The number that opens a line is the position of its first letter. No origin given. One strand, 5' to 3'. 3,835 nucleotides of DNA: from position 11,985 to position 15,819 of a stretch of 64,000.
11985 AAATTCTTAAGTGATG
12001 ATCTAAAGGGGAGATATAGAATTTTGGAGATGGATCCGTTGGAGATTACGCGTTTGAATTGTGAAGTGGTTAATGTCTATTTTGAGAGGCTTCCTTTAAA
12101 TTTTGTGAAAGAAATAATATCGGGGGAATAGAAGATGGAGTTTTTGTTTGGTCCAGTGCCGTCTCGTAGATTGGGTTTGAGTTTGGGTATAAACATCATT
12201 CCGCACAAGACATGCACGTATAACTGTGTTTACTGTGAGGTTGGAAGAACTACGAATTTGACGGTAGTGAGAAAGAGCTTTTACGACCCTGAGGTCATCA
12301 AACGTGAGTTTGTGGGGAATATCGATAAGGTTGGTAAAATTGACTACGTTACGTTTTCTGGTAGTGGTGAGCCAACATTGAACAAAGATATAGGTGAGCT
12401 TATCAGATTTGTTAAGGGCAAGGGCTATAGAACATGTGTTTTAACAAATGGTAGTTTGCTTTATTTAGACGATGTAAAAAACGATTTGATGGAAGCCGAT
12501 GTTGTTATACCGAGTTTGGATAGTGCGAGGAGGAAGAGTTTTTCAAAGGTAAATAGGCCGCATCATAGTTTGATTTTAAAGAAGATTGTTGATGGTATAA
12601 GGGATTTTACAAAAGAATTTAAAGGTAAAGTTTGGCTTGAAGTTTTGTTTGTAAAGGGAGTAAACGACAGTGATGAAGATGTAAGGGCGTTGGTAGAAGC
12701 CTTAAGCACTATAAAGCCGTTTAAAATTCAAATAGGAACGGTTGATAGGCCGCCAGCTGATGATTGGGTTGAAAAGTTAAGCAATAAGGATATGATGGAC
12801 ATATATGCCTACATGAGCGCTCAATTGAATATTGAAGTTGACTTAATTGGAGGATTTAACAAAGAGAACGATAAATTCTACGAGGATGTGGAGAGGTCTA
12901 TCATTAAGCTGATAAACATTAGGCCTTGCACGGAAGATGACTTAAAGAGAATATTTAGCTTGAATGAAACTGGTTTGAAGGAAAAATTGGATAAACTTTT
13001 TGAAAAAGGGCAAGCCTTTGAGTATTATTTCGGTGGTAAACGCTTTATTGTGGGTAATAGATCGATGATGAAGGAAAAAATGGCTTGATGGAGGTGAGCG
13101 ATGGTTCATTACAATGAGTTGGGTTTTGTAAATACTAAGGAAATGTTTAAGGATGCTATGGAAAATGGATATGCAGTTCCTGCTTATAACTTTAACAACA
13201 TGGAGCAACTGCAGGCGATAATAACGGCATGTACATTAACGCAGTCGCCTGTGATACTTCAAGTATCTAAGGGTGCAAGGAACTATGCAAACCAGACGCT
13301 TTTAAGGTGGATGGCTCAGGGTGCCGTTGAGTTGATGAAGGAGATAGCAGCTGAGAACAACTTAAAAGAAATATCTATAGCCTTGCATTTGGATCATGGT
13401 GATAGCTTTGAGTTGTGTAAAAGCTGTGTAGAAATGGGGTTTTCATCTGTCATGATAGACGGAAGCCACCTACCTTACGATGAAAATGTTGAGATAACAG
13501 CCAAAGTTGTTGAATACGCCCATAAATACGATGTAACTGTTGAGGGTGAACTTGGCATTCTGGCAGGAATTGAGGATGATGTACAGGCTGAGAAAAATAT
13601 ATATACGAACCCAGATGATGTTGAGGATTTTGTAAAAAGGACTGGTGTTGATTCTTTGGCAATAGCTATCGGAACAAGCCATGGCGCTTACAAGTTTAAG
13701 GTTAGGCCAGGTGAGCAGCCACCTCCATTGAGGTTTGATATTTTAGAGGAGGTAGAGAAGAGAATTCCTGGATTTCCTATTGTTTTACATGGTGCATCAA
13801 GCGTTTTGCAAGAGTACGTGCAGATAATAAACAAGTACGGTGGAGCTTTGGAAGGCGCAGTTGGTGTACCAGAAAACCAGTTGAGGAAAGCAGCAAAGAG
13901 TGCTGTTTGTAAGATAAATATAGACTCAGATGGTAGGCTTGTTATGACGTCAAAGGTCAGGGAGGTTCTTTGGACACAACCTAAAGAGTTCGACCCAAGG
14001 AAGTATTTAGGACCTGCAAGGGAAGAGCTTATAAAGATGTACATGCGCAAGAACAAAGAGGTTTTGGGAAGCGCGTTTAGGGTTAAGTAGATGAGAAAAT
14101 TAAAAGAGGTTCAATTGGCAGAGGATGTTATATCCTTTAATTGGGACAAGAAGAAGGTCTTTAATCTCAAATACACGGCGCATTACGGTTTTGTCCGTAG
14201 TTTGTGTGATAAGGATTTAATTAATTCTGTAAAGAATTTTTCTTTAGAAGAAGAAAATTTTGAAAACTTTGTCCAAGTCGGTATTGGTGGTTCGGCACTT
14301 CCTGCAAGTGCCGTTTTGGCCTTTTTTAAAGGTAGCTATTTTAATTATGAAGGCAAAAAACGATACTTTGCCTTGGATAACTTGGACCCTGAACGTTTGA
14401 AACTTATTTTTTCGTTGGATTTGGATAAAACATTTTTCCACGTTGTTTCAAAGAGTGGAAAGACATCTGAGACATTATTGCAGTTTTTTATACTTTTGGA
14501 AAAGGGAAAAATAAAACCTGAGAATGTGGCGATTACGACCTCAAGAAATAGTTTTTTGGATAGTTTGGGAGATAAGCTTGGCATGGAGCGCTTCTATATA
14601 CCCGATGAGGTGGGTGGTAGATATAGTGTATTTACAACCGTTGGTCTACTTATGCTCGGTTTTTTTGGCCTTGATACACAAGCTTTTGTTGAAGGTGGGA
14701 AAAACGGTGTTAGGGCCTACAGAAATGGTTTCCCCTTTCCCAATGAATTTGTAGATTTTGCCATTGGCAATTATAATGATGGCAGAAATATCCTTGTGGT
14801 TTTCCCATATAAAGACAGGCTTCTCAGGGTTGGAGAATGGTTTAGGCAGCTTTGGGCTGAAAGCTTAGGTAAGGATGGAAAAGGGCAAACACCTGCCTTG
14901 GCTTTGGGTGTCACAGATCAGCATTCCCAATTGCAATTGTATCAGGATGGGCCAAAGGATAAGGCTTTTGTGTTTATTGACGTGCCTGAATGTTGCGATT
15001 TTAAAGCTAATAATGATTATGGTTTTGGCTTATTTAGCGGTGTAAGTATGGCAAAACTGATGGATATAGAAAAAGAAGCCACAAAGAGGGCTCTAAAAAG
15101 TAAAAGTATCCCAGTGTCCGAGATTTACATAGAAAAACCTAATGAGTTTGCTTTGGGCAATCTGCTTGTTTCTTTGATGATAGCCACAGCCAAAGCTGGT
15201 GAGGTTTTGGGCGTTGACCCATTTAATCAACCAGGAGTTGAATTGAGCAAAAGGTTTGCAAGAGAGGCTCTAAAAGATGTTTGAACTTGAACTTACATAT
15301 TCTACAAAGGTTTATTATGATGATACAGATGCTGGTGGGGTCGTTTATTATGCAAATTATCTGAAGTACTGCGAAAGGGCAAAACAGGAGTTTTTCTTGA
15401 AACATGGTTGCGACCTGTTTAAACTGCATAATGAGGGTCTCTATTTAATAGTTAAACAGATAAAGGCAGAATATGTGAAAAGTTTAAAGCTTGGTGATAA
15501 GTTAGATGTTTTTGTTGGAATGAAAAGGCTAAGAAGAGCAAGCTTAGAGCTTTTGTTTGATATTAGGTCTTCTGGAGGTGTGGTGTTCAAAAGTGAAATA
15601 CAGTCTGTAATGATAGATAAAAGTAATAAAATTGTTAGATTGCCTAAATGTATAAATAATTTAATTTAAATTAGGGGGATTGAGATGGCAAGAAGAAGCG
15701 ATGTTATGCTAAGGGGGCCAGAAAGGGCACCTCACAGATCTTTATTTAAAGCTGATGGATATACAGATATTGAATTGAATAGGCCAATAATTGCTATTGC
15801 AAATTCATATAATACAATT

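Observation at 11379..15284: Candidate new system: non-catalytic-type eIF2B-like protein with radical SAM, fba and pgi (possible bacterial sugar-phosphate sensor)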

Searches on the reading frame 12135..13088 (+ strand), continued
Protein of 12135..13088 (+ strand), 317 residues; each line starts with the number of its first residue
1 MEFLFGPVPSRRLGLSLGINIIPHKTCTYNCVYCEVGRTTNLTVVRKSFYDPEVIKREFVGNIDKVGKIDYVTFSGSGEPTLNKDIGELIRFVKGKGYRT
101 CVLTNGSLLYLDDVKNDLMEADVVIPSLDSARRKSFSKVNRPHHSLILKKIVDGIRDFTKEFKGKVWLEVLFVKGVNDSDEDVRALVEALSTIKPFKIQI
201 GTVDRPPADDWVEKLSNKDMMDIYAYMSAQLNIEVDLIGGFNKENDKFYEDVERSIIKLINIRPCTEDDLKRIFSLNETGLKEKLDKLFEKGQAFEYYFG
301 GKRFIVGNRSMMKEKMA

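Call 96: fold_search(model_id=the predicted structure, library=pdb)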
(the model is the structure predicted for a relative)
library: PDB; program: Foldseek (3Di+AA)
matches with E <= 10: 1766; with E <= 0.001: 140
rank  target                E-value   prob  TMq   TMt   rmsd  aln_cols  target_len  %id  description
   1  3c8f                  4.6e-12  1.00  0.57  0.73   4.3       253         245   19  4Fe-4S-Pyruvate formate-lyase Activating Enzyme with partially disordered AdoMet (released 2008-10-28)
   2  8fo0                  1.1e-11  1.00  0.58  0.74   4.4       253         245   18  The structure of a crystallizable variant of E. coli pyruvate formate-lyase activating enzyme bound to a partially cleav (released 2023-05-24)
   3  6y1x_A                7.0e-11  1.00  0.54  0.66   4.6       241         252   17  X-ray structure of the radical SAM protein NifB, a key nitrogenase maturating enzyme (released 2020-06-17)
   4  3cb8_A                1.7e-10  1.00  0.56  0.71   5.1       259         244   18  4Fe-4S-Pyruvate formate-lyase activating enzyme in complex with AdoMet and a peptide substrate (released 2008-10-28)
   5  6djt                  2.0e-10  1.00  0.52  0.55   5.1       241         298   20  Structure of TYW1 with a lysine-pyruvate adduct bound (released 2018-06-13)
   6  2yx0                  3.4e-10  1.00  0.52  0.51   4.8       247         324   17  Crystal structure of P. horikoshii TYW1 (released 2007-10-30)
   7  6fz6_A                1.7e-09  1.00  0.53  0.50   4.2       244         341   17  Crystal Structure of a radical SAM methyltransferase from Sphaerobacter thermophilus (released 2019-04-10)
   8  4pl1_B                1.7e-09  1.00  0.54  0.48   7.4       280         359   18  X-ray crystal structure of C118A RlmN from Escherichia coli with S-adenosylmethionine (released 2014-05-28)
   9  3rfa_B                2.0e-09  1.00  0.52  0.47   5.2       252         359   18  X-ray structure of RlmN from Escherichia coli in complex with S-adenosylmethionine (released 2011-05-11)
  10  7bi7_A                2.2e-09  1.00  0.54  0.61   6.9       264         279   16  An Unexpected P-Cluster like Intermediate En Route to the Nitrogenase FeMo-co (released 2021-03-10)
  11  6q2p_A                2.5e-09  1.00  0.53  0.57   4.2       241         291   17  Crystal structure of mouse viperin bound to cytidine triphosphate and S-adenosylhomocysteine (released 2020-01-22)
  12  7bi7_B                3.6e-09  1.00  0.54  0.62   5.5       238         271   14  An Unexpected P-Cluster like Intermediate En Route to the Nitrogenase FeMo-co (released 2021-03-10)
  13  6q2p_B                3.8e-09  1.00  0.53  0.57   4.2       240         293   18  Crystal structure of mouse viperin bound to cytidine triphosphate and S-adenosylhomocysteine (released 2020-01-22)
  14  6q2q_A                4.1e-09  1.00  0.53  0.58   4.2       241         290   17  Crystal structure of mouse viperin bound to uridine triphosphate and S-adenosylhomocysteine (released 2020-01-22)
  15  9dfw_A                4.1e-09  1.00  0.54  0.60   6.7       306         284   17  X-ray crystal structure of an engineered Viperin-like enzyme from T. virens with bound CTP and SAM (released 2025-02-12)
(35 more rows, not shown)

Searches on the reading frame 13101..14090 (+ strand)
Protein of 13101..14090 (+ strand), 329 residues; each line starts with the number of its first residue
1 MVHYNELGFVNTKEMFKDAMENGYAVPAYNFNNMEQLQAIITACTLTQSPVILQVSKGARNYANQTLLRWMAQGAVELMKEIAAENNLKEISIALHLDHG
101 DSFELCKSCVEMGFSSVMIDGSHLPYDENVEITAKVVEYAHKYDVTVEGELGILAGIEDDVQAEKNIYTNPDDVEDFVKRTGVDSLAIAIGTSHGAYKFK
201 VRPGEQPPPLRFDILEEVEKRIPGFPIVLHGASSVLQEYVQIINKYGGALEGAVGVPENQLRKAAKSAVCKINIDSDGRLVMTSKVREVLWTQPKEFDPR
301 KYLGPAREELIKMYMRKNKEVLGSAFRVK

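Call 3: search_protein_families(library=pfam, proteins=[window:13101-14090:+], max_evalue=0.01)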
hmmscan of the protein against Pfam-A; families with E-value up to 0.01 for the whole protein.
window:13101-14090:+ (329 aa): 1 family
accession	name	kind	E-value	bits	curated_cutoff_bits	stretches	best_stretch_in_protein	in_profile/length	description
PF01116.26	F_bP_aldolase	-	1.4e-98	330.2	25.5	1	10-324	1-274/277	Fructose-bisphosphate aldolase class-II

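Call 4: search_protein_families(library=ncbifam, proteins=[window:13101-14090:+], max_evalue=0.01)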
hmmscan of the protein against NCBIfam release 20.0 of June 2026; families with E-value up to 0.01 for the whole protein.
window:13101-14090:+ (329 aa): 20 families
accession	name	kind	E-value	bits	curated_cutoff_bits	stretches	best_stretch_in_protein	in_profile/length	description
NF005481.0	PRK07084.1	equivalog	3.9e-176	584.9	511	1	1-326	4-322/324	class II fructose-bisphosphate aldolase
TIGR01859.1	fruc_bis_ald_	equivalog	2.1e-109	365.6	343.05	1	9-327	1-281/282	class II fructose-1,6-bisphosphate aldolase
TIGR01521.1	FruBisAldo_II_B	equivalog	3.6e-85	286.1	496.35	1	11-314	3-314/347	class II fructose-bisphosphate aldolase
TIGR00167.1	cbbA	subfamily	1.1e-84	284.2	215.6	1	9-320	3-283/290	ketose-bisphosphate aldolase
NF009497.0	PRK12857.1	equivalog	2e-82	276.6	423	2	9-241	3-219/284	class II fructose-1,6-bisphosphate aldolase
NF009374.0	PRK12737.1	subfamily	6.1e-79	265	383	2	10-243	4-221/284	tagatose-bisphosphate aldolase subunit GatY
NF006376.0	PRK08610.1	equivalog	4.5e-76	256.3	527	2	9-247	3-226/286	class II fructose-bisphosphate aldolase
NF004493.0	PRK05835.1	equivalog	4e-75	252.9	558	1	10-326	3-305/307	class II fructose-bisphosphate aldolase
NF006626.0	PRK09195.1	subfamily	9.4e-75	251.3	384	2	9-242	3-220/284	tagatose-bisphosphate aldolase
TIGR01858.1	tag_bisphos_ald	equivalog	1.6e-73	247.3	443.55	2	10-243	2-219/282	tagatose bisphosphate family class II aldolase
NF005823.0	PRK07709.1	equivalog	1.3e-72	245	545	2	9-239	3-218/285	class II fructose-bisphosphate aldolase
NF006042.0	PRK08185.1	subfamily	1.6e-63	214.7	405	2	10-241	3-219/287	hypothetical protein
NF009375.0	PRK12738.1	equivalog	4e-58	196.9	542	2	9-242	3-220/286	tagatose-bisphosphate aldolase subunit KbaY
NF005943.0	PRK07998.1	equivalog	1e-57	195.8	364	2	9-246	3-221/283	class II aldolase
NF005288.0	PRK06806.1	equivalog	3.5e-53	180.6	396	1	8-240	2-216/281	class II fructose-bisphosphate aldolase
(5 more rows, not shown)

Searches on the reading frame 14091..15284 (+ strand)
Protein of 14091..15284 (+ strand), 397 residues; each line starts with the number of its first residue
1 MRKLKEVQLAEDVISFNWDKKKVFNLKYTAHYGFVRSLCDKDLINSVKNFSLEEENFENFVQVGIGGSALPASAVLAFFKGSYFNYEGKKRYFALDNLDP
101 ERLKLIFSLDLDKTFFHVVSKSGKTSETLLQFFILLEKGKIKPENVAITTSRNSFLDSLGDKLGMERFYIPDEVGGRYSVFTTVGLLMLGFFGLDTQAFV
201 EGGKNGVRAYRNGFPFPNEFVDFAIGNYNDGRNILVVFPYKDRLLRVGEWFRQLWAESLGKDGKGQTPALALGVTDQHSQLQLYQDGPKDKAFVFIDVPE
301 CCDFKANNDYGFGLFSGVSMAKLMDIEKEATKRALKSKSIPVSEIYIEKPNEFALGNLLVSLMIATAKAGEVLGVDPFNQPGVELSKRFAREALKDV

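Call 3: search_protein_families(library=pfam, proteins=[window:14091-15284:+], max_evalue=0.01)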
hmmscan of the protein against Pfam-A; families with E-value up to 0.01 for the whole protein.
window:14091-15284:+ (397 aa): 1 family
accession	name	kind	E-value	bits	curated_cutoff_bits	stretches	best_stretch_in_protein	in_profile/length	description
PF00342.24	PGI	-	1.2e-18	67.5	22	1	55-262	94-309/486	Phosphoglucose isomerase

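Call 4: search_protein_families(library=ncbifam, proteins=[window:14091-15284:+], max_evalue=0.01)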
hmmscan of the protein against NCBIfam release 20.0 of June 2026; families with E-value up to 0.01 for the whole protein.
window:14091-15284:+ (397 aa): 9 families
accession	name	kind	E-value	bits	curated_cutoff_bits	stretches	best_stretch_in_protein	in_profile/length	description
NF003016.0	PRK03868.1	equivalog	2.7e-68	230.7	487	1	40-395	41-408/410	glucose-6-phosphate isomerase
NF010697.0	PRK14097.1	equivalog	4.1e-53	180.5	443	1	39-388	54-426/448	glucose-6-phosphate isomerase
NF040629.1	PGI_Meth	equivalog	9.6e-51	173.2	350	1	44-389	52-394/396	glucose-6-phosphate isomerase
NF010696.0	PRK14096.1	equivalog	1.4e-35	122.8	671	1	53-394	110-462/528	glucose-6-phosphate isomerase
NF007080.0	PRK09533.1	equivalog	1.4e-34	119.2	712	1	51-395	450-769/949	bifunctional transaldolase/phosoglucose isomerase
NF010695.0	PRK14095.1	equivalog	9.5e-26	90.5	703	1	51-261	145-361/536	glucose-6-phosphate isomerase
NF001211.0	PRK00179.1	equivalog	1.2e-19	70.2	492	1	49-264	138-362/544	glucose-6-phosphate isomerase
TIGR02128.1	G6PI_arch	equivalog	2.1e-05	23.6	213.9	1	48-180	12-129/308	bifunctional phosphoglucose/phosphomannose isomerase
NF006423.0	PRK08674.1-2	equivalog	0.0027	16.7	254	1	40-180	12-135/317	bifunctional phosphoglucose/phosphomannose isomerase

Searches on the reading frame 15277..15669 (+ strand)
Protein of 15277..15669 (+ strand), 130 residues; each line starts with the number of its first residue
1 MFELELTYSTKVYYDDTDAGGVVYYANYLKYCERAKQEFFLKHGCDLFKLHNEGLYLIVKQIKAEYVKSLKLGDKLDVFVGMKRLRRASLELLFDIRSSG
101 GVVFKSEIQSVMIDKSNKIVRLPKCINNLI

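Call 3: search_protein_families(library=pfam, proteins=[window:15277-15669:+], max_evalue=0.01)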
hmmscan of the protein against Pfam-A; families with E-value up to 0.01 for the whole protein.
window:15277-15669:+ (130 aa): 3 families
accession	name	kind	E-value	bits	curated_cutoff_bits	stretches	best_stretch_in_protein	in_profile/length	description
PF13279.12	4HBT_2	-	6.3e-14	52.9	25.5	1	15-124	4-116/122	Thioesterase-like superfamily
PF03061.28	4HBT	-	8e-08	32.9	20.6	1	20-103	1-77/79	Thioesterase superfamily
PF01643.23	Acyl-ACP_TE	-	0.0095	16.1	23.7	0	11-121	9-122/131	Acyl-ACP thioesterase N-terminal domain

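Call 4: search_protein_families(library=ncbifam, proteins=[window:15277-15669:+], max_evalue=0.01)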
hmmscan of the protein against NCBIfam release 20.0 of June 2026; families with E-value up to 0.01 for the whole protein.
window:15277-15669:+ (130 aa): 4 families
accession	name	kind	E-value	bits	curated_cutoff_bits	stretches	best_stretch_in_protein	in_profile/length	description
TIGR02799.1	thio_ybgC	equivalog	7.2e-29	100.6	141.35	1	9-127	4-124/126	tol-pal system-associated acyl-CoA thioesterase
TIGR00051.1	TIGR00051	subfamily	7.5e-24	84.3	68.7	1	11-122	3-116/117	YbgC/FadM family acyl-CoA thioesterase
NF008065.0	PRK10800.1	equivalog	3.2e-20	72.6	185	1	7-126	7-128/134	tol-pal system-associated acyl-CoA thioesterase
NF047424.1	MenI_Staph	exception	3.3e-11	43.3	225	1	11-126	9-126/148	1,4-dihydroxy-2-naphthoyl-CoA hydrolase MenI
